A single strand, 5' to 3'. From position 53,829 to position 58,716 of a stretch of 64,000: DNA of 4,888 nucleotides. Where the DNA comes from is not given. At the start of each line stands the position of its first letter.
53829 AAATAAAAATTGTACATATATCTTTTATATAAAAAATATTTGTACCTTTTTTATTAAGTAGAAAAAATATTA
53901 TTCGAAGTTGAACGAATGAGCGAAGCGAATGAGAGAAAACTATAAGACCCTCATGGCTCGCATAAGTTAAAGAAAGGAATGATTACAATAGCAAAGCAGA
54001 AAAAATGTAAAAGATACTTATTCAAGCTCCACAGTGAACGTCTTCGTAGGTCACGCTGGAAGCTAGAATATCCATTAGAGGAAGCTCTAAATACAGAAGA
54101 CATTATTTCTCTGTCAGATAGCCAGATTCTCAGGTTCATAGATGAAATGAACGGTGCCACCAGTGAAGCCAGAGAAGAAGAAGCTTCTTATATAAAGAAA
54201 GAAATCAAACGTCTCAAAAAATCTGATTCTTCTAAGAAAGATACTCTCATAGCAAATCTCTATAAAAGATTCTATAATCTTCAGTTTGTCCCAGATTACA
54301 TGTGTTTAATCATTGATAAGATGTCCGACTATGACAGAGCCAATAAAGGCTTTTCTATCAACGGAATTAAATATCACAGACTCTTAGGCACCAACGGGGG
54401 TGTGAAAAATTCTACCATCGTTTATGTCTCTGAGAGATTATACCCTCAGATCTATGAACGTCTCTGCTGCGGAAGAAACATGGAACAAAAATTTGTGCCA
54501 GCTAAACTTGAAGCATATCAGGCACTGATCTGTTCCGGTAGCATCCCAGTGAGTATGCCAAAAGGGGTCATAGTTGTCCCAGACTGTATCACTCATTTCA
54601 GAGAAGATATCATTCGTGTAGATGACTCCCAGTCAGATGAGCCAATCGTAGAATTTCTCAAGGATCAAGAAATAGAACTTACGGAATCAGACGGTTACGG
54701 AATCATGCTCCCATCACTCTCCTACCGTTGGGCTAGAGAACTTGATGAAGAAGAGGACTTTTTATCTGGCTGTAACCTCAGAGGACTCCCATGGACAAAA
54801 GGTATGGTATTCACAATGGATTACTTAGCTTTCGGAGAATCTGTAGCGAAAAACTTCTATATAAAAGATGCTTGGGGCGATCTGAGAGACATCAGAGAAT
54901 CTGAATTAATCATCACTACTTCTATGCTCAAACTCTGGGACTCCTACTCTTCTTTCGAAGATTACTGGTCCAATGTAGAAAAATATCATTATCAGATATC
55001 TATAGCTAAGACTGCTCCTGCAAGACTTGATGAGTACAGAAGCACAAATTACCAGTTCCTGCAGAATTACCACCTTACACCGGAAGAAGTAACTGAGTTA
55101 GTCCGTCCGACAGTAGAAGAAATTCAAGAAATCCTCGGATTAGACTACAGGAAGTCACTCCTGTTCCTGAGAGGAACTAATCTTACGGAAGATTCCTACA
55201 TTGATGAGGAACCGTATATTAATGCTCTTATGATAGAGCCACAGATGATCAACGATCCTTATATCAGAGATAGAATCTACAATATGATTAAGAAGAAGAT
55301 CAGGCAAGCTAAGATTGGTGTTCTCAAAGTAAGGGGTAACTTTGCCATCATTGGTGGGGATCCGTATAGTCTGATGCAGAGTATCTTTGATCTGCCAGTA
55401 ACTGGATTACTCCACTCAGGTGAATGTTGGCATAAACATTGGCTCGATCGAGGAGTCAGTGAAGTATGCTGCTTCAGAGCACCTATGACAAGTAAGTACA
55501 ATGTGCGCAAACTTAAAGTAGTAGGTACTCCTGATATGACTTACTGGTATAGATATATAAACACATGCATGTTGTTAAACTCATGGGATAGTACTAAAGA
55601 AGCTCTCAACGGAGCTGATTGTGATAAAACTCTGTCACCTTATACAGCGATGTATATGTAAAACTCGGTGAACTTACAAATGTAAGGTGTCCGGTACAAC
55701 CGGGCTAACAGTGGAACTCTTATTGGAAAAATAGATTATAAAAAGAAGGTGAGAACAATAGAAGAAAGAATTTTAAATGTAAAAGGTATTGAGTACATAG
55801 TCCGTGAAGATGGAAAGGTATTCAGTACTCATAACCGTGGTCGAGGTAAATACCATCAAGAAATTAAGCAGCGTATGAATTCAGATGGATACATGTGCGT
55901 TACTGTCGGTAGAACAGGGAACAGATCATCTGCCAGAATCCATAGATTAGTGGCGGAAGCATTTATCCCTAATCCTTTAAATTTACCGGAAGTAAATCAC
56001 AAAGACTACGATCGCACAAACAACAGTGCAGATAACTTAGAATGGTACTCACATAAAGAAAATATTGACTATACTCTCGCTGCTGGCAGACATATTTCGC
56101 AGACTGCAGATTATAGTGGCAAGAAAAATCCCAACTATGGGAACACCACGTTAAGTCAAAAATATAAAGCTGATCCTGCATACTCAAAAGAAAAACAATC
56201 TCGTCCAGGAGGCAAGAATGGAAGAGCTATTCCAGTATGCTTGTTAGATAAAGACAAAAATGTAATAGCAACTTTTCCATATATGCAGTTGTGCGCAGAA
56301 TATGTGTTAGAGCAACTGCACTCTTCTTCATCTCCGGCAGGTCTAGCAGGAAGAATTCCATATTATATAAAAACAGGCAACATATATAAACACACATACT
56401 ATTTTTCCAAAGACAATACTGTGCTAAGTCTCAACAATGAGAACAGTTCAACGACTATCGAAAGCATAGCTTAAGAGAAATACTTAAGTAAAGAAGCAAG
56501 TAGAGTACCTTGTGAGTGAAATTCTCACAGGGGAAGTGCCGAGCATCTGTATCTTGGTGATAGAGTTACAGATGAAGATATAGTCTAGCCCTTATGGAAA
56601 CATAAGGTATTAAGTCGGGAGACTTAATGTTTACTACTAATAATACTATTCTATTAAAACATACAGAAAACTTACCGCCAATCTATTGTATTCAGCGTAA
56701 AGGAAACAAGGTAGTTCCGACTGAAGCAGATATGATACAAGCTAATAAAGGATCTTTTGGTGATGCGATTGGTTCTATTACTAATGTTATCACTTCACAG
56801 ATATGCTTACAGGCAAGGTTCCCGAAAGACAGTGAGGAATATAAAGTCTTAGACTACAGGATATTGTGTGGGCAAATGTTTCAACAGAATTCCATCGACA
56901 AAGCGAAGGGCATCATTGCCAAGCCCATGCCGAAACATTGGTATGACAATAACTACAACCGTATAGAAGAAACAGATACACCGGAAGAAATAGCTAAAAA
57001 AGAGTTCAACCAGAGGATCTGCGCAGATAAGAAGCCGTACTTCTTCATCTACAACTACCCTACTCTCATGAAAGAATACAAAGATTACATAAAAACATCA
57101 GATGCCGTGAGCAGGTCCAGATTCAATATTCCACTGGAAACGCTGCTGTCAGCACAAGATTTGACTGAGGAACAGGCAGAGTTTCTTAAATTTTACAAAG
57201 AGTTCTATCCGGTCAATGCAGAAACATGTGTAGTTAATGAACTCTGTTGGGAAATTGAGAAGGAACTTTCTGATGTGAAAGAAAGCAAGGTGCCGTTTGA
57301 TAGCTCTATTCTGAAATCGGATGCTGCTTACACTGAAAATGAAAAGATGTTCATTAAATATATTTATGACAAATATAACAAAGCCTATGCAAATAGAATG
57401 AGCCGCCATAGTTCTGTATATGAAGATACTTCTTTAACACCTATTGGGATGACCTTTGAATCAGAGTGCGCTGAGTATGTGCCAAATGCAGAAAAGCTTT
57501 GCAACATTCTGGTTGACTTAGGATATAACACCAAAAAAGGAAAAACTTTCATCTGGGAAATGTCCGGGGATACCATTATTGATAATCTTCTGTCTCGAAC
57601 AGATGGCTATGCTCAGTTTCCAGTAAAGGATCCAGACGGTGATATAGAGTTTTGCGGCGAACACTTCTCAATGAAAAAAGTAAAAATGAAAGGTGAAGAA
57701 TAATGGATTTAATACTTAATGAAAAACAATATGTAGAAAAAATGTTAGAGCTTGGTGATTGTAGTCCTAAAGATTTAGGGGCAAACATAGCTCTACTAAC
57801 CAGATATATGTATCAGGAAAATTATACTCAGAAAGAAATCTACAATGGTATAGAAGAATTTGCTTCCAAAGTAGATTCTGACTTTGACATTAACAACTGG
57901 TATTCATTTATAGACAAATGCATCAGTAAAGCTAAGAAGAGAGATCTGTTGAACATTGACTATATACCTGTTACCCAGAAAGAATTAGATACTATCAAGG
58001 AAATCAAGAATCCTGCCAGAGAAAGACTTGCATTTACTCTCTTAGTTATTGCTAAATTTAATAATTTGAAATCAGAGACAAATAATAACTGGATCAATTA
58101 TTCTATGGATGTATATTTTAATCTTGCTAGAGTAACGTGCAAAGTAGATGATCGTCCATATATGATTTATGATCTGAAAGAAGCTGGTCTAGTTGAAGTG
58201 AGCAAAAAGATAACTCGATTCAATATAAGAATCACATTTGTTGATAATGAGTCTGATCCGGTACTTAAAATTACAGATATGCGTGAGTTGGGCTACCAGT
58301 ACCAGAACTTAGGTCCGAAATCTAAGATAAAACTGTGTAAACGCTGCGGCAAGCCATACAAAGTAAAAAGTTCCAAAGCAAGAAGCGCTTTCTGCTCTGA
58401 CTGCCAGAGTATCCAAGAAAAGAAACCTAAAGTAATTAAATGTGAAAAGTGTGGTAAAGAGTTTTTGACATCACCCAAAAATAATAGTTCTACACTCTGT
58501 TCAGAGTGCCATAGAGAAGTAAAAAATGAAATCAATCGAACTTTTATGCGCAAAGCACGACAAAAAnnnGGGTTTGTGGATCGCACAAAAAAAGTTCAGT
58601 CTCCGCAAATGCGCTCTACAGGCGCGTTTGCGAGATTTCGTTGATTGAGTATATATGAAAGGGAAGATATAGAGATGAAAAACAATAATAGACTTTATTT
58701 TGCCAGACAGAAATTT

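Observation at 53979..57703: YonO/RdRP-like single-subunit RNA polymerase gene split inside its DxDGD catalytic motif by a group I intron with an HNH endonuclease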

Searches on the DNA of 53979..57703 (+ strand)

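Call 7: search_dna_similar(query=window:53979-57703:+, collection=phages, mode=near, max_rows=30)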
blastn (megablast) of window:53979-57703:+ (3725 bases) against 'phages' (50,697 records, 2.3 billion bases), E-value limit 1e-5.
Records with a match: 2; places in all: 2; records where one place covers at least 80% of the query: 0.
Best place of each record, by identity: 80-90% 2.
By first word of the organism name: Yersinia 2.
By host as written in the record: Yersinia enterocolitica 2.
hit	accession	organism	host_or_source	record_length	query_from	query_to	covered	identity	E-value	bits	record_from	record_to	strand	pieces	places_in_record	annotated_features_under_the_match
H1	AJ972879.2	Yersinia phage phiR1-37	Yersinia enterocolitica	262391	2468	2529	2%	89.1%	2e-10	75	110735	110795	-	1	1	none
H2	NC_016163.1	Yersinia phage phiR1-37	Yersinia enterocolitica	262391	2468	2529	2%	89.1%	2e-10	75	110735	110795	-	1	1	none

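Call 41: get_annotated_region(hit=H2, flank=2500)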
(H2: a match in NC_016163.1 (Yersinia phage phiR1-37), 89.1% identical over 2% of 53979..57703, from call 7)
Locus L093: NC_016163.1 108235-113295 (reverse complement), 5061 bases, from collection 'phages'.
description: Yersinia phage phiR1-37, complete genome.
organism: Yersinia phage phiR1-37 (NCBI taxid 331278)
taxonomy: Viruses; Duplodnaviria; Heunggongvirae; Uroviricota; Caudoviricetes
host: Yersinia enterocolitica; source: -; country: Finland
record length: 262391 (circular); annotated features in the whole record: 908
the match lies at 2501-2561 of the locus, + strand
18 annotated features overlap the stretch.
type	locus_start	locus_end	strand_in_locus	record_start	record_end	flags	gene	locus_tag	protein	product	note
CDS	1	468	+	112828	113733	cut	g169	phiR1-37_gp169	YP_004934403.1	hypothetical protein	-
regulatory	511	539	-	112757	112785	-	g367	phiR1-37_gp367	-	terminator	Rho independent terminator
CDS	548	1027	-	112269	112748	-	g168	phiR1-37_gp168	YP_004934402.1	virion structural protein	phage structural protein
regulatory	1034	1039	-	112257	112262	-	g367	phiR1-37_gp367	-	ribosome_binding_site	-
regulatory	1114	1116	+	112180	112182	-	-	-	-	ribosome_binding_site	-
CDS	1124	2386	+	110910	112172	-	g167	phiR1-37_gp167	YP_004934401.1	DNA polymerase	-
regulatory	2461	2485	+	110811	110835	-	-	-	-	promoter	-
regulatory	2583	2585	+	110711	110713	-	-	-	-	ribosome_binding_site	-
CDS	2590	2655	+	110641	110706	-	g166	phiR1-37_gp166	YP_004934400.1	hypothetical protein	-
regulatory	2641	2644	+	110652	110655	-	g166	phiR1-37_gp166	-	ribosome_binding_site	-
CDS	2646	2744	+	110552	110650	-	g165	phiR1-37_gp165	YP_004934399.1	hypothetical protein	-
regulatory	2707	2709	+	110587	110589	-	g165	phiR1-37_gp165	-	ribosome_binding_site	-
CDS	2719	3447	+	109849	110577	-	g164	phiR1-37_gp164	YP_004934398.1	DNA polymerase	-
regulatory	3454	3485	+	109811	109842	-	-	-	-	terminator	Rho independent terminator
regulatory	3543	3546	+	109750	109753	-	-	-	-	ribosome_binding_site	-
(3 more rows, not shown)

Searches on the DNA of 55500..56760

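Call 4: search_rna_families(source=window, start=55500, end=56760, threshold=evalue, max_evalue=1, show_alignments=3)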
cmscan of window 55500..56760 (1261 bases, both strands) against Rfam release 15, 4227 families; matches with E-value up to 1: 2.
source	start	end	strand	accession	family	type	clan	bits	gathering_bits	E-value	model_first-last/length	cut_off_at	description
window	56196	56607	+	RF00028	Intron_gpI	Intron;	-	50.4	50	1.5e-11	1-253/253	no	Group I catalytic intron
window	55687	55797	-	RF02706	TeloSII_ncR30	Gene; sRNA;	-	15.4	86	0.81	1-226/226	no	TeloSII non coding RNA 30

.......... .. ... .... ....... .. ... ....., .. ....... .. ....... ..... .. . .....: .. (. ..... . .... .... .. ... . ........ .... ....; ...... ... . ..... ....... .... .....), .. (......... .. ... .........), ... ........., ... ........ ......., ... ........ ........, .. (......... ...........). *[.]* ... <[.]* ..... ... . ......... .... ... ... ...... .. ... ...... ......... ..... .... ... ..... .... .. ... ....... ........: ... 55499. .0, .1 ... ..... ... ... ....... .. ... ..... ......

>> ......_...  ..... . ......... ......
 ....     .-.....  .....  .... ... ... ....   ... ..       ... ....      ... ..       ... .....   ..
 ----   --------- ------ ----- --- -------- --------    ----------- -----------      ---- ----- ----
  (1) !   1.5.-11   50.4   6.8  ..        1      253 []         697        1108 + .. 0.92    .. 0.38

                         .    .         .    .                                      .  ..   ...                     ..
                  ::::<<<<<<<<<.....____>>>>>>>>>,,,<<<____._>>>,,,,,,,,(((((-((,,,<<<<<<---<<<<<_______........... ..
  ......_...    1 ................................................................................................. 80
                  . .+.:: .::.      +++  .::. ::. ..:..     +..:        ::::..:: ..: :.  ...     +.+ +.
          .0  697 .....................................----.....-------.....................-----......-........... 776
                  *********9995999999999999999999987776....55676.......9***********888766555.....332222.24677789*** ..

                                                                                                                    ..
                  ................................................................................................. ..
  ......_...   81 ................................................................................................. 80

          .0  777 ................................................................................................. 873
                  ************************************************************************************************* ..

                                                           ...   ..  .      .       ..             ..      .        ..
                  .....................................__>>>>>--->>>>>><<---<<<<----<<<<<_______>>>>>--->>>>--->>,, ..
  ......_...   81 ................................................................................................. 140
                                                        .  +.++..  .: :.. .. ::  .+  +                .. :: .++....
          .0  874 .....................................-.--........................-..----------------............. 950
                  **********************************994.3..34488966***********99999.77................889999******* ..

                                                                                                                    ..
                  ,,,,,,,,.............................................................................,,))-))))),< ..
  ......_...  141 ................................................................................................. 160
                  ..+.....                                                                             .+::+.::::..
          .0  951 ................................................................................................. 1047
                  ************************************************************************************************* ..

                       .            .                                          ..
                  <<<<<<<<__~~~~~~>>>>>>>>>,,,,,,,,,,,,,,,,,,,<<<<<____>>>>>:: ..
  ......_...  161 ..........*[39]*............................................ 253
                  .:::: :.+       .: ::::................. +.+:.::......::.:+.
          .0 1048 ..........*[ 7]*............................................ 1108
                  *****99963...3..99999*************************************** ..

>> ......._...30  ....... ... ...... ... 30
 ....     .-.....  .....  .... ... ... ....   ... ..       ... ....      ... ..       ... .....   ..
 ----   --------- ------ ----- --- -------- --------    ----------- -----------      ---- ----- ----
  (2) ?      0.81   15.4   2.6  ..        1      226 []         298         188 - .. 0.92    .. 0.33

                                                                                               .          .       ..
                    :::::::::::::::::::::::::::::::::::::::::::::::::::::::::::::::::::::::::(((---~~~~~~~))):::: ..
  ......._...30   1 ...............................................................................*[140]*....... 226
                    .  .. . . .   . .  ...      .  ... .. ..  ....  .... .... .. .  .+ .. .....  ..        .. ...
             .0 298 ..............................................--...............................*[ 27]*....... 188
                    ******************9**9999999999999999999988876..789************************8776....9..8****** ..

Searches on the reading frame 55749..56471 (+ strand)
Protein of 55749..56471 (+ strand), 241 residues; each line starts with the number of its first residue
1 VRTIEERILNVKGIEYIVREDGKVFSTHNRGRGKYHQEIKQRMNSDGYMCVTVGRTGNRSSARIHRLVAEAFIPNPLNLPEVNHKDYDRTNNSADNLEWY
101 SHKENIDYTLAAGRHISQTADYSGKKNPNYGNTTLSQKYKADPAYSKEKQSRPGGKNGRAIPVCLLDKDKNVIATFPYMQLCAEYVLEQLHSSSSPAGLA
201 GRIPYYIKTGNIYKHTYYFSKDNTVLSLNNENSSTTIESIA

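Call 5: search_protein_families(library=pfam, proteins=[window:55749-56471:+], max_evalue=1)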
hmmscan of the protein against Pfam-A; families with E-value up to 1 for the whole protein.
window:55749-56471:+ (241 aa): 1 family
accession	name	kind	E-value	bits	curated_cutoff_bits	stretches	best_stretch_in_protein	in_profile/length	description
PF13392.12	HNH_3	-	1.3e-07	31.5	24.8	1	64-105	3-44/46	HNH endonuclease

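Call 6: search_protein_families(library=phrogs, proteins=[window:55749-56471:+], max_evalue=0.01)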
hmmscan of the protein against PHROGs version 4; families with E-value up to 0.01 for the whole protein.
window:55749-56471:+ (241 aa): 14 families
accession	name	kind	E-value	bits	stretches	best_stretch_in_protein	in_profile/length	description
phrog_59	-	DNA, RNA and nucleotide metabolism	3.8e-33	116.5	1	6-144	138-261/423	HNH endonuclease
phrog_959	-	DNA, RNA and nucleotide metabolism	7.5e-29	101.2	1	12-127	12-124/138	HNH endonuclease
phrog_1492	-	DNA, RNA and nucleotide metabolism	1.7e-18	68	1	8-118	47-168/414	HNH endonuclease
phrog_37683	-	unknown function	1.3e-11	45.1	1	39-109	138-208/279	-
phrog_99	-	DNA, RNA and nucleotide metabolism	2.3e-09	38.4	1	12-105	115-201/383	HNH endonuclease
phrog_17657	-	DNA, RNA and nucleotide metabolism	5.8e-09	37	1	16-100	79-165/168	HNH endonuclease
phrog_21964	-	DNA, RNA and nucleotide metabolism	2e-07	31.9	1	42-116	144-219/244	HNH endonuclease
phrog_826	-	DNA, RNA and nucleotide metabolism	9.1e-06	26.4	1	23-110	72-159/281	HNH endonuclease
phrog_15471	-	DNA, RNA and nucleotide metabolism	1.3e-05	26.1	1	41-107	11-78/183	HNH endonuclease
phrog_7545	-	DNA, RNA and nucleotide metabolism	2.7e-05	25.4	1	28-104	48-128/160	HNH endonuclease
phrog_10730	-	DNA, RNA and nucleotide metabolism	0.00058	20.6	1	30-105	59-137/234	HNH endonuclease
phrog_14913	-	DNA, RNA and nucleotide metabolism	0.00093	20.3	1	43-110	20-89/149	HNH endonuclease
phrog_20891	-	DNA, RNA and nucleotide metabolism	0.0039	17.9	1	31-103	118-196/219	HNH endonuclease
phrog_4578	-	DNA, RNA and nucleotide metabolism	0.0049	17.8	0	80-106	30-56/130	HNH endonuclease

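Call 68: search_solved_structures(query=window:55749-56471:+, max_evalue=1, show_alignments=1)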
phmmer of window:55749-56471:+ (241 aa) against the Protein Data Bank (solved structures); distinct sequences matched with E-value up to 1: 3.
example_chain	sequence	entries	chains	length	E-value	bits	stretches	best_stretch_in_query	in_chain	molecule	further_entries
1u3e_M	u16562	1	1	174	3.4e-07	33.5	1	16-119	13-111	HNH homing endonuclease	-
6pdr_H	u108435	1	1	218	0.056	16.5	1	106-150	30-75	antibody vFP25.18 heavy chain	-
7te1_C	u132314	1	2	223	0.81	12.7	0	118-152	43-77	Ab17 heavy chain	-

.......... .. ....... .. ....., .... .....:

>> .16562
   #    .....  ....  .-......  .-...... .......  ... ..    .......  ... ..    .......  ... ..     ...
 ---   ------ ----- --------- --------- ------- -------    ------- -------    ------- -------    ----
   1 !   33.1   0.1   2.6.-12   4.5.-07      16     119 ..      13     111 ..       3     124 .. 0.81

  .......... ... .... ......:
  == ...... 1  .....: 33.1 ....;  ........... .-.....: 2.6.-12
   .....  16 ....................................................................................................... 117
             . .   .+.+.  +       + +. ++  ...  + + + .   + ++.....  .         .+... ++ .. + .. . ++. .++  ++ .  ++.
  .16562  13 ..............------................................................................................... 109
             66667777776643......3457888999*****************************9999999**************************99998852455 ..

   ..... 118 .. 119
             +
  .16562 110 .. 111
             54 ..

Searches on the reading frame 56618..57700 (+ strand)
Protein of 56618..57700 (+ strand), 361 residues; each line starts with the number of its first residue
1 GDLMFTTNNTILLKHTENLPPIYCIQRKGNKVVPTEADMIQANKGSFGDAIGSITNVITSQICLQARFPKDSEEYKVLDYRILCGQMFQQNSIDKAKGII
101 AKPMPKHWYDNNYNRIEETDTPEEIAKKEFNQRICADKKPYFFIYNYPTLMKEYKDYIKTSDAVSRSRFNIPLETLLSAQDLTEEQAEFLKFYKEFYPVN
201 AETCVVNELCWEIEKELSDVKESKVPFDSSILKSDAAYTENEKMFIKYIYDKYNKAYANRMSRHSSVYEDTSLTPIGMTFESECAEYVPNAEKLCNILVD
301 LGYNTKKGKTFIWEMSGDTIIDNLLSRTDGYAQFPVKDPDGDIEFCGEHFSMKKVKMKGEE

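Call 5: search_protein_families(library=pfam, proteins=[window:56618-57700:+], max_evalue=1)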
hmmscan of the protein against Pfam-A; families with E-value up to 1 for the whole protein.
window:56618-57700:+ (361 aa): 0 families

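Call 6: search_protein_families(library=phrogs, proteins=[window:56618-57700:+], max_evalue=0.01)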
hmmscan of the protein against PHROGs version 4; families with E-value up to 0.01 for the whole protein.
window:56618-57700:+ (361 aa): 1 family
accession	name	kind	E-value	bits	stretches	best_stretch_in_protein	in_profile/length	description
phrog_35857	-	unknown function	4.1e-59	201.5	1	21-340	2-327/354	-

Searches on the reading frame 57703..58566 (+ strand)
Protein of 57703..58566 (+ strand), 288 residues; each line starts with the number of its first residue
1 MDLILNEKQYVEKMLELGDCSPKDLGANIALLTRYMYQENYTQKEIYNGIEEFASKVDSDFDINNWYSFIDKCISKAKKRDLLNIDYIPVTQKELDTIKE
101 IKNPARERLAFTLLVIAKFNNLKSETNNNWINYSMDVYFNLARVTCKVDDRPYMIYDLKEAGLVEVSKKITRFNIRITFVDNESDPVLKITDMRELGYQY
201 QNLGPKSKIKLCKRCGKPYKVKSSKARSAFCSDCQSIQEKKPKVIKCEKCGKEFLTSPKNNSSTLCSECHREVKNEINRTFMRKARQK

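Call 44: search_protein_families(library=pfam, proteins=[window:57703-58566:+], max_evalue=1)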
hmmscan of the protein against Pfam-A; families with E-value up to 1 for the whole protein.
window:57703-58566:+ (288 aa): 17 families
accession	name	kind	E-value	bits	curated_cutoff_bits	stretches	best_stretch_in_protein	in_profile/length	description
PF18551.6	TackOD1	-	0.0012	18.8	32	1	168-274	34-135/188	Thaumarchaeal output domain 1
PF18912.6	DZR_2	-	0.0077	16.5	27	2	210-235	37-56/56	Double zinc ribbon domain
PF08271.17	Zn_Ribbon_TF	-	0.03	14.3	29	1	246-269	2-25/43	TFIIB zinc-binding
PF24734.1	DUF7685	-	0.037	14.4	27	1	246-270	1-32/43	Domain of unknown function (DUF7685)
PF09723.15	Zn_ribbon_8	-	0.039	14.4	34.4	1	246-274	7-38/41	Zinc ribbon domain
PF11238.13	DUF3039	-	0.054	13.7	22.7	0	215-239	30-54/56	Protein of unknown function (DUF3039)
PF10628.14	CotE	-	0.068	13.1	25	1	56-100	53-97/177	Outer spore coat protein E (CotE)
PF22289.1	DmmA-like_C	-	0.087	13.2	27.4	1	230-254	3-28/44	Dimethylamine monooxygenase subunit DmmA-like, C-terminal domain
PF07282.18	Cas12f1-like_TNB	-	0.14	12.8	26.3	1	246-281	11-41/60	Cas12f1-like, TNB domain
PF12773.13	DZR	-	0.14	12.8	27.3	0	208-251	11-45/45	Double zinc ribbon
PF07191.17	Zn_ribbon_6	-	0.14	12.6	25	0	245-276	1-29/67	Double zinc ribbon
PF18508.7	zf_C2H2_13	-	0.14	12.2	26.5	1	204-222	12-30/42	Zinc finger domain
PF01155.25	HypA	-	0.19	12.2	28.9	1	239-272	65-95/112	Hydrogenase/urease nickel incorporation, metallochaperone, hypA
PF18439.7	zf_UBZ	-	0.4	10.8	25.6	0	246-257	4-15/32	Ubiquitin-Binding Zinc Finger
PF23477.1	zf_Tbcl_2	-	0.41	10.8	27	0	212-234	8-32/37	Probable treble clef zinc finger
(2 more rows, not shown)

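Call 74: search_protein_families(library=phrogs, proteins=[window:57703-58566:+], max_evalue=0.001)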
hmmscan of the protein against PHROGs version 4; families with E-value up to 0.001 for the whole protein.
window:57703-58566:+ (288 aa): 4 families
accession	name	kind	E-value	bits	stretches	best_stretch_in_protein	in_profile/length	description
phrog_30716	-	unknown function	1.2e-17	65.2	1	2-240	3-249/276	-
phrog_1271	-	DNA, RNA and nucleotide metabolism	8.6e-08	32.9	1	206-276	174-245/361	HNH endonuclease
phrog_33019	-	unknown function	3.9e-05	25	1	64-127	9-72/110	-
phrog_10532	-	unknown function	0.00022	22.3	0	246-279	76-110/127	-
